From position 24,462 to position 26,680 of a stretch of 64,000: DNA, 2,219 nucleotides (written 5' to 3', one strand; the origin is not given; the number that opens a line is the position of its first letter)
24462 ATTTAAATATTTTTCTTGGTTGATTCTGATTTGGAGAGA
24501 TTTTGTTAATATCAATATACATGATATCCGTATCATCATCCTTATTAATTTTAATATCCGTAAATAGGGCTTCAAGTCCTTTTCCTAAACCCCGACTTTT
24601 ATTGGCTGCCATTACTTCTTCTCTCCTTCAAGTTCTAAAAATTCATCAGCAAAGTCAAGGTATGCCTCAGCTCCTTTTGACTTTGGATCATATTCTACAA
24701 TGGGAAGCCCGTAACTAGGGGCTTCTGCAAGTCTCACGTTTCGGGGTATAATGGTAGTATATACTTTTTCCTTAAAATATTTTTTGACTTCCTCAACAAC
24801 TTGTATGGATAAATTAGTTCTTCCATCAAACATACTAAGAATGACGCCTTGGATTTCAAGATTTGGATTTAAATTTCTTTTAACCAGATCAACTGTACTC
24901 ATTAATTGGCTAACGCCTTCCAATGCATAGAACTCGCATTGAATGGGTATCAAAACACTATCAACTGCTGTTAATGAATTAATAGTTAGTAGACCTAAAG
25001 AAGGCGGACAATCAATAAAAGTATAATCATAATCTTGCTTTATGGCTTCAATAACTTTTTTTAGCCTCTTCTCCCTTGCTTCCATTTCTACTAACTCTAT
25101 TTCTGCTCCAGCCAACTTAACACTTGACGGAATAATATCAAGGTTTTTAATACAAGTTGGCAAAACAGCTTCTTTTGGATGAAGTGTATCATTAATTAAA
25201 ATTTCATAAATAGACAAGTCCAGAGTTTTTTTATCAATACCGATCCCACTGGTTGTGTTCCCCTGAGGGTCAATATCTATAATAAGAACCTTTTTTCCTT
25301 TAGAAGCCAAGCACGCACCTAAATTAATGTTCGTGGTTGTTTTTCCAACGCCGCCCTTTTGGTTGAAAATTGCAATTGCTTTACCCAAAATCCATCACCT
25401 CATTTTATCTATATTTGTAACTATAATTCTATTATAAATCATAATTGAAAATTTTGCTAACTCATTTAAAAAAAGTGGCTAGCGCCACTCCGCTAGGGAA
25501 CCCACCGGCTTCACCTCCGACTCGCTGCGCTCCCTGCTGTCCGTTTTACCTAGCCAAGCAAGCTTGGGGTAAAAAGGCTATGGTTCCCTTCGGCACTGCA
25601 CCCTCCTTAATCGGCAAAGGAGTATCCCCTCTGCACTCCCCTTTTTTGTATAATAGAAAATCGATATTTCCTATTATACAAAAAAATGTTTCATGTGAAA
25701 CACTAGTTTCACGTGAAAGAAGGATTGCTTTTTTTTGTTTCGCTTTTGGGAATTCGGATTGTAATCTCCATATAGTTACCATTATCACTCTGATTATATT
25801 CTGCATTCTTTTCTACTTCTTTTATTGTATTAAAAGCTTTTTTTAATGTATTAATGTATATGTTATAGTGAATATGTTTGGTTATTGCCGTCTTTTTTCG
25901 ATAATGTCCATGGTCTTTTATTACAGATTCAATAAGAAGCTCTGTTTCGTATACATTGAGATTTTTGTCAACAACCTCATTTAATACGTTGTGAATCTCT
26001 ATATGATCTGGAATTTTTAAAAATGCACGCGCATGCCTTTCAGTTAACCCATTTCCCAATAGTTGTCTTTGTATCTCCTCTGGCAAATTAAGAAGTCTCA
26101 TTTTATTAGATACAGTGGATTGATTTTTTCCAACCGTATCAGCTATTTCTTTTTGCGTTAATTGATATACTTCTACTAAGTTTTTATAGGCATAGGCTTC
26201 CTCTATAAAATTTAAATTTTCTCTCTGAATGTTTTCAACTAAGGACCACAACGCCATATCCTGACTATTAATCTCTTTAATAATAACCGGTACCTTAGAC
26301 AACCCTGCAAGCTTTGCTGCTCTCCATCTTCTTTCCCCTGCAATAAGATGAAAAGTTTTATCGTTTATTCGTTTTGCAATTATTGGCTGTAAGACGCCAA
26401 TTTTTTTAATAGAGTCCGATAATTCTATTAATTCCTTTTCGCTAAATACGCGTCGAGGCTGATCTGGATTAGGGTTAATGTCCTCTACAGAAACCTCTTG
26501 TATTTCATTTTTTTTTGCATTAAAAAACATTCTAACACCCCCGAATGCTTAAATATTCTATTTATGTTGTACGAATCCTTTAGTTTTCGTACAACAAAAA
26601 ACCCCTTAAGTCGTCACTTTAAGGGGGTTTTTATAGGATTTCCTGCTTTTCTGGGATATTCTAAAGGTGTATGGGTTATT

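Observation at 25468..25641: GC-rich, helix-dense island in the noc-soj spacer: candidate unclassified structured RNA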

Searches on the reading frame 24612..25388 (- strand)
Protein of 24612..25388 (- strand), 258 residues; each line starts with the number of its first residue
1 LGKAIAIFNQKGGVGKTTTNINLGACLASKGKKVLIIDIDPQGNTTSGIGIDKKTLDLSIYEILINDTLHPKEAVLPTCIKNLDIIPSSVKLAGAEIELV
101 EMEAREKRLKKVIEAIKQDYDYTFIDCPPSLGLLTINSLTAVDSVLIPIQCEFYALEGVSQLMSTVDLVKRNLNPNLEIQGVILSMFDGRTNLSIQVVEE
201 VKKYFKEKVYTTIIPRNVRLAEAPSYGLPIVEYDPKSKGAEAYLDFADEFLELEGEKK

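Call 20: find_encoding_contigs(protein=window:24612-25388:-, flank=3000, max_places=10)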
Protein window:24612-25388:- (258 aa): 1 contig read that carries it; 1 place shown.
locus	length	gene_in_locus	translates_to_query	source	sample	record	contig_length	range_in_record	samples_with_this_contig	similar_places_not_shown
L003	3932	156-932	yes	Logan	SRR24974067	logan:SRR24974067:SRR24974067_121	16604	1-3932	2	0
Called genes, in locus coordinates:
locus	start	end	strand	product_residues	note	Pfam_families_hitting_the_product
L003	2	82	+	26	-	?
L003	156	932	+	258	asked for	PF00142:Fer4_NifH, PF01656:CbiA, PF02374:ArsA_ATPase (weak), PF06564:CBP_BcsQ, PF09140:MipZ, PF10609:ParA, PF13614:AAA_31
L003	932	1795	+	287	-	PF02195:ParB_N, PF17762:HTH_ParB, PF23552:ParB_C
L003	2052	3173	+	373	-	PF08448:PAS_4 (weak), PF07228:SpoIIE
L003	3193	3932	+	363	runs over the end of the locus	PF18975:DUF5711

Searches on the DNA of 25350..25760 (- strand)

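Call 4: search_rna_families(source=window, start=25350, end=25760, threshold=evalue, max_evalue=10, show_alignments=3)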
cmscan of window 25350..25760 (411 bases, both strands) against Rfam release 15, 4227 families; matches with E-value up to 10: 15.
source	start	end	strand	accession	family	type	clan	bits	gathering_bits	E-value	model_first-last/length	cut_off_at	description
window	25583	25648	-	RF02937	Clostridiales-2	Gene; sRNA;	-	54.9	58.6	1.4e-12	1-82/82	no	Clostridiales-2 RNA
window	25639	25688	-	RF04239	mir-4679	Gene; miRNA;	-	27.2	88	0.0039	1-75/75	no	mir-4679 microRNA precursor family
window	25639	25688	+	RF04239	mir-4679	Gene; miRNA;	-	22.9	88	0.054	1-75/75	no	mir-4679 microRNA precursor family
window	25642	25685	+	RF00932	mir-471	Gene; miRNA;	-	19.9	80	0.15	1-66/66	no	mir-471 microRNA precursor family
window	25361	25432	+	RF02389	sau-31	Gene; sRNA;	-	19.7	50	1.8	1-66/66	no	Staphylococcus sRNA sau-31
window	25687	25720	+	RF00932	mir-471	Gene; miRNA;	-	18.9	80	0.31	1-66/66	no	mir-471 microRNA precursor family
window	25644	25684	+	RF04174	MIR4208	Gene; miRNA;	-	18.2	140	3.2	1-191/191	no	MIR4208 microRNA precursor family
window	25642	25685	-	RF04065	mir-7563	Gene; miRNA;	-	16.5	80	1.9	13-62/76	no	mir-7563 microRNA precursor family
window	25644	25681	-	RF03318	mir-2208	Gene; miRNA;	-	15.9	70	1.9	1-61/61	no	mir-2208 microRNA precursor family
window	25640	25687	-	RF00932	mir-471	Gene; miRNA;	-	15.9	80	2.2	1-66/66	no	mir-471 microRNA precursor family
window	25643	25683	-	RF04174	MIR4208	Gene; miRNA;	-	15.9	140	9.3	1-191/191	no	MIR4208 microRNA precursor family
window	25636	25691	-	RF01026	MIR828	Gene; miRNA;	-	15.1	69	5.8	1-115/115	no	MIR828 microRNA precursor family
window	25641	25687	-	RF00053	mir-7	Gene; miRNA;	-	14.8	51.8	3.7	1-91/91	no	mir-7 microRNA precursor family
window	25610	25693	-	RF02055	STnc380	Gene; sRNA;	-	13.2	60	5.2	1-108/108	no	Enterobacterial sRNA STnc380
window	25350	25421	+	RF02082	STnc540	Gene; sRNA;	-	12.5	38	4.1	130-202/202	5'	Enterobacterial sRNA STnc540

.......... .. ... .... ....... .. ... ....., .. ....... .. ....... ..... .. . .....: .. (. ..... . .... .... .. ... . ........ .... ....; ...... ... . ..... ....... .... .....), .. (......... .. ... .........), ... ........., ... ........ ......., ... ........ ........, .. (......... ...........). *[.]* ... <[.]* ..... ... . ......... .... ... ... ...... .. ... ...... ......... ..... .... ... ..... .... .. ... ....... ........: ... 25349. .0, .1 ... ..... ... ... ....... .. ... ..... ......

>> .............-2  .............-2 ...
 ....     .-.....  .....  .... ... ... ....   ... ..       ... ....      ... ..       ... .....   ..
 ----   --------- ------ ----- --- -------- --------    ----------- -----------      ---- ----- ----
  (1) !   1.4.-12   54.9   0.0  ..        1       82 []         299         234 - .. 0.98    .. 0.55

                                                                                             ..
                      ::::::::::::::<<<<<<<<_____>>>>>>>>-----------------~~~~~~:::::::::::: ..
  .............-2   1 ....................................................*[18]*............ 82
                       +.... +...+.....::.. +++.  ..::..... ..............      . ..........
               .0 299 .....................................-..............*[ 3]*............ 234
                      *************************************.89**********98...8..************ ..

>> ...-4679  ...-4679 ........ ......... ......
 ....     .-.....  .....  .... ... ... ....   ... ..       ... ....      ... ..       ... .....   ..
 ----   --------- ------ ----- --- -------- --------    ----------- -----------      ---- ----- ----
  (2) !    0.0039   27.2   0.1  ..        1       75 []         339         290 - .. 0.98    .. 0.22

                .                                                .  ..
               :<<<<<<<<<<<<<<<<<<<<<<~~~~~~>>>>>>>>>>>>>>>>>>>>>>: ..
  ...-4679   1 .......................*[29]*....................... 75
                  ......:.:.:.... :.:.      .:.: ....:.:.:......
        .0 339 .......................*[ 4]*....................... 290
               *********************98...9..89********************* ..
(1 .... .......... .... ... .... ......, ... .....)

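Call 53: search_dna_similar(query=window:25462-25692:-, collection=plasmids, mode=distant, max_evalue=0.001, max_rows=20)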
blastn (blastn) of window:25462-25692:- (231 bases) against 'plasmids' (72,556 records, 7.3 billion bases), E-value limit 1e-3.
No match.

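Call 54: search_dna_similar(query=window:25462-25692:-, collection=phages, mode=distant, max_evalue=0.001, max_rows=20)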
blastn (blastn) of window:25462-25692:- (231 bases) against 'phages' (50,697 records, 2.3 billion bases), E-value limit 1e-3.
No match.

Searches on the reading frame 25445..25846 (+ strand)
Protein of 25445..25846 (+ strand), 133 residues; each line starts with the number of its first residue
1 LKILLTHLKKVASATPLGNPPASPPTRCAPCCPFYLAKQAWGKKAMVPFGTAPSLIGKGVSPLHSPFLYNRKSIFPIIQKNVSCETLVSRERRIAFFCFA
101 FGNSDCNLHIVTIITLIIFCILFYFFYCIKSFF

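Call 74: search_protein_families(library=pfam, proteins=[window:25445-25846:+], max_evalue=0.1)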
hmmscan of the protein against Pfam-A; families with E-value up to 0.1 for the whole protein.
window:25445-25846:+ (133 aa): 0 families

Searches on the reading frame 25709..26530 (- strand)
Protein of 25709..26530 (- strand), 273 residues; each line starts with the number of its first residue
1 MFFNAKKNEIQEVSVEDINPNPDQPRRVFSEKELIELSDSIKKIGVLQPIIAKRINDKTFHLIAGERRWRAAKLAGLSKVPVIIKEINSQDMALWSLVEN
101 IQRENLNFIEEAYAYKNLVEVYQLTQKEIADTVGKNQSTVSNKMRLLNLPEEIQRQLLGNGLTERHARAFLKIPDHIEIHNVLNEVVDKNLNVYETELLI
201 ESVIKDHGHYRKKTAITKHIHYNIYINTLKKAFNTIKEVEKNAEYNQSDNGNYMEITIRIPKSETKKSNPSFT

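Call 15: find_encoding_contigs(protein=window:25709-26530:-, flank=3000, max_places=10)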
Protein window:25709-26530:- (273 aa): 2 contigs read that carry it; 2 places shown.
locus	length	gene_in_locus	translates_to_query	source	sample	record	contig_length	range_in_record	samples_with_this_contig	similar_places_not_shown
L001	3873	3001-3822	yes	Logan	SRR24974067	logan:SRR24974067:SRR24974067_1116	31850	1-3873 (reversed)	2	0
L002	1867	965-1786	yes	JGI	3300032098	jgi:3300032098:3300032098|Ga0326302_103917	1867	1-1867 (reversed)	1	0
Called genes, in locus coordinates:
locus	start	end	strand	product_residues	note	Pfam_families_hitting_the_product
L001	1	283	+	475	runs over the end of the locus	PF10396:TrmE_N, PF12631:MnmE_helical, PF03193:RsgA_GTPase (faint), PF02421:FeoB_N, PF00350:Dynamin_N (faint), PF01926:MMR_HSR1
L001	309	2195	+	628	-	PF00890:FAD_binding_2 (faint), PF01134:GIDA, PF07992:Pyr_redox_2, PF21680:GIDA_C_1st, PF13932:SAM_GIDA_C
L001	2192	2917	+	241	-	PF02527:GidB, PF13847:Methyltransf_31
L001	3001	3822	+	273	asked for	PF02195:ParB_N, PF17762:HTH_ParB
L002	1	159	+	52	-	?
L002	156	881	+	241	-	PF02527:GidB, PF13847:Methyltransf_31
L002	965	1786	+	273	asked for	PF02195:ParB_N, PF17762:HTH_ParB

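Call 34: find_homologous_proteins(query=window:25709-26530:-, max_evalue=1e-40)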
Query window:25709-26530:- (273 aa): 5587 proteins with E <= 1e-40 among 8000 candidates; the best 120 are listed.
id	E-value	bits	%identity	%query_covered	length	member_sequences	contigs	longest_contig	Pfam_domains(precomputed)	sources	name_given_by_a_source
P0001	5.3e-172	588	100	100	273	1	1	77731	PF17762.9,PF02195.27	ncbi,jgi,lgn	-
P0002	3.5e-116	405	68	100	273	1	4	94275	PF17762.9,PF02195.27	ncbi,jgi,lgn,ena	-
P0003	4.6e-116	405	69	99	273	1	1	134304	PF17762.9,PF02195.27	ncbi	-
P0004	2.2e-90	321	58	100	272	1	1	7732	PF17762.9,PF02195.27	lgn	-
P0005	4.4e-90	320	59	96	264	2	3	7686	PF17762.9,PF02195.27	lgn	-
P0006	4.8e-90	320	59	100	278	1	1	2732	PF17762.9,PF02195.27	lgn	-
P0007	1.1e-86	309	58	96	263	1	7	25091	PF17762.9,PF02195.27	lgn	-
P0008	1.8e-79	285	55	96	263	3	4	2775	PF17762.9,PF02195.27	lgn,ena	-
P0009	2.5e-79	285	54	98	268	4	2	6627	PF17762.9,PF02195.27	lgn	-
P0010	4.1e-78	281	55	93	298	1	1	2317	PF17762.9,PF02195.27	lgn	-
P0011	1.2e-76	276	52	99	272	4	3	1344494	PF17762.9,PF02195.27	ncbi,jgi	ncbi:MAG: ParB/RepB/Spo0J family partition protein [Anaerovoracaceae bacterium]|jgi:ParB family chro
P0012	8.7e-76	273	51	92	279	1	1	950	PF17762.9,PF02195.27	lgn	-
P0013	1.9e-75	272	54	92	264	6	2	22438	PF17762.9,PF02195.27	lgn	-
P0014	9.1e-75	270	52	96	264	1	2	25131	PF17762.9,PF02195.27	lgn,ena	-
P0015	1.0e-74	269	51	94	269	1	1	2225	PF17762.9,PF02195.27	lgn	-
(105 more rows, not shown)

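Call 35: find_encoding_contigs(protein=P0002, flank=2500, max_places=3)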
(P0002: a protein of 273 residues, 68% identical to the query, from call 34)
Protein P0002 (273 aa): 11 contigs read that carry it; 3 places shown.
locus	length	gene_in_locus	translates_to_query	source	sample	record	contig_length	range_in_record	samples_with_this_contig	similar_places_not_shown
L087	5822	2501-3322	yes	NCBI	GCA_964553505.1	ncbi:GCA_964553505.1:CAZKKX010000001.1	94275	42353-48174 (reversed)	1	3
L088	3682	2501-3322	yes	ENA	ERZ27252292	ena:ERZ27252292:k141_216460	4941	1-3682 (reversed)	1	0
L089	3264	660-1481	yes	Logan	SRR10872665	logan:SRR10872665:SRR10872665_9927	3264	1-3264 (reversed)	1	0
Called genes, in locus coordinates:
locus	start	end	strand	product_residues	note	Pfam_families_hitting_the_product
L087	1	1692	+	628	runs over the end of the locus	PF00890:FAD_binding_2 (faint), PF01134:GIDA, PF01266:DAO (faint), PF07992:Pyr_redox_2, PF21680:GIDA_C_1st, PF13932:SAM_GIDA_C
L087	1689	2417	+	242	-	PF02527:GidB, PF13847:Methyltransf_31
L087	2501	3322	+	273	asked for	PF02195:ParB_N, PF17762:HTH_ParB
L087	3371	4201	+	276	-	PF10609:ParA, PF00142:Fer4_NifH, PF01656:CbiA, PF02374:ArsA_ATPase (weak), PF06564:CBP_BcsQ, PF09140:MipZ (faint), PF13614:AAA_31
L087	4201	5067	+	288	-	PF02195:ParB_N, PF17762:HTH_ParB, PF23552:ParB_C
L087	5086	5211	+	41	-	-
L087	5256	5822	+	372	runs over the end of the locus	PF00989:PAS (faint), PF08448:PAS_4 (weak), PF13426:PAS_9 (faint), PF07228:SpoIIE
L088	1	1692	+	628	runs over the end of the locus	PF00890:FAD_binding_2 (faint), PF01134:GIDA, PF01266:DAO (faint), PF07992:Pyr_redox_2, PF21680:GIDA_C_1st, PF13932:SAM_GIDA_C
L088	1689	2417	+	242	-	PF02527:GidB, PF13847:Methyltransf_31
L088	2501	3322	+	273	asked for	PF02195:ParB_N, PF17762:HTH_ParB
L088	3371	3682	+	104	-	?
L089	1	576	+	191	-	?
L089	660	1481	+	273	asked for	PF02195:ParB_N, PF17762:HTH_ParB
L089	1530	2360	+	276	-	PF10609:ParA, PF00142:Fer4_NifH, PF01656:CbiA, PF02374:ArsA_ATPase (weak), PF06564:CBP_BcsQ, PF09140:MipZ (faint), PF13614:AAA_31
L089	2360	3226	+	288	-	PF02195:ParB_N, PF17762:HTH_ParB, PF23552:ParB_C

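Call 36: find_encoding_contigs(protein=P0003, flank=2500, max_places=3)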
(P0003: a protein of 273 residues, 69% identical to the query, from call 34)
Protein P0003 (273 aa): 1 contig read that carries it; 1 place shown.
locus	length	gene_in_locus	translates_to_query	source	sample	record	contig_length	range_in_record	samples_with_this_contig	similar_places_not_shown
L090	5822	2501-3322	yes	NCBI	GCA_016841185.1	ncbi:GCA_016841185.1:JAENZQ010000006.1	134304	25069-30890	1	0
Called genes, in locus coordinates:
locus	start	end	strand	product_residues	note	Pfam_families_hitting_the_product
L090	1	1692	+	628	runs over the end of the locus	PF00890:FAD_binding_2 (faint), PF01134:GIDA, PF07992:Pyr_redox_2, PF13738:Pyr_redox_3 (faint), PF21680:GIDA_C_1st, PF13932:SAM_GIDA_C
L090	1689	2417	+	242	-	PF02527:GidB, PF13847:Methyltransf_31 (weak)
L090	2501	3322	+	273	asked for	PF02195:ParB_N, PF17762:HTH_ParB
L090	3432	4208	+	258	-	PF00142:Fer4_NifH, PF01656:CbiA, PF02374:ArsA_ATPase (weak), PF06564:CBP_BcsQ, PF09140:MipZ (faint), PF10609:ParA, PF13614:AAA_31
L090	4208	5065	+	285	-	PF02195:ParB_N, PF17762:HTH_ParB, PF23552:ParB_C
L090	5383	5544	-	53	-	PF01610:DDE_Tnp_ISL3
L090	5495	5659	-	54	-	-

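Call 37: find_encoding_contigs(protein=P0007, flank=2500, max_places=3)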
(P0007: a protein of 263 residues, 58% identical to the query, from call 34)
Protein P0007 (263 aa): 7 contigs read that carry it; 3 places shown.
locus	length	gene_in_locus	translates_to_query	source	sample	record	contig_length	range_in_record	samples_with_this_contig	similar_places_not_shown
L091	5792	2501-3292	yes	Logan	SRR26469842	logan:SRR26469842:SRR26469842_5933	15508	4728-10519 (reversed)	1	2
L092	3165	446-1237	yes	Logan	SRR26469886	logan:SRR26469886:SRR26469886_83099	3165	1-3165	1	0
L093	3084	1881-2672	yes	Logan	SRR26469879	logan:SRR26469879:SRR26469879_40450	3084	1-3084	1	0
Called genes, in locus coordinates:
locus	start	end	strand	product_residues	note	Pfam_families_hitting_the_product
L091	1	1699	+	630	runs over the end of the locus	PF00890:FAD_binding_2 (faint), PF01134:GIDA, PF01266:DAO (faint), PF07992:Pyr_redox_2, PF21680:GIDA_C_1st, PF13932:SAM_GIDA_C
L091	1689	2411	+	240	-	PF02527:GidB, PF13847:Methyltransf_31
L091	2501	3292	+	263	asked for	PF02195:ParB_N, PF17762:HTH_ParB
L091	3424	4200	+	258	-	PF00142:Fer4_NifH (weak), PF01656:CbiA, PF02374:ArsA_ATPase, PF06564:CBP_BcsQ, PF09140:MipZ, PF10609:ParA, PF13614:AAA_31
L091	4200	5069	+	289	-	PF02195:ParB_N, PF17762:HTH_ParB, PF23552:ParB_C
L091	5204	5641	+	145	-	PF01220:DHquinase_II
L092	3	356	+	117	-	?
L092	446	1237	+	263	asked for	PF02195:ParB_N, PF17762:HTH_ParB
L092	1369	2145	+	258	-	PF00142:Fer4_NifH (weak), PF01656:CbiA, PF02374:ArsA_ATPase, PF06564:CBP_BcsQ, PF09140:MipZ, PF10609:ParA, PF13614:AAA_31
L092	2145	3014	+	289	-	PF02195:ParB_N, PF17762:HTH_ParB, PF23552:ParB_C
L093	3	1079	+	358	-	?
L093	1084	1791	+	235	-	PF02527:GidB, PF13847:Methyltransf_31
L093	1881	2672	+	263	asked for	PF02195:ParB_N, PF17762:HTH_ParB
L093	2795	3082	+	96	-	?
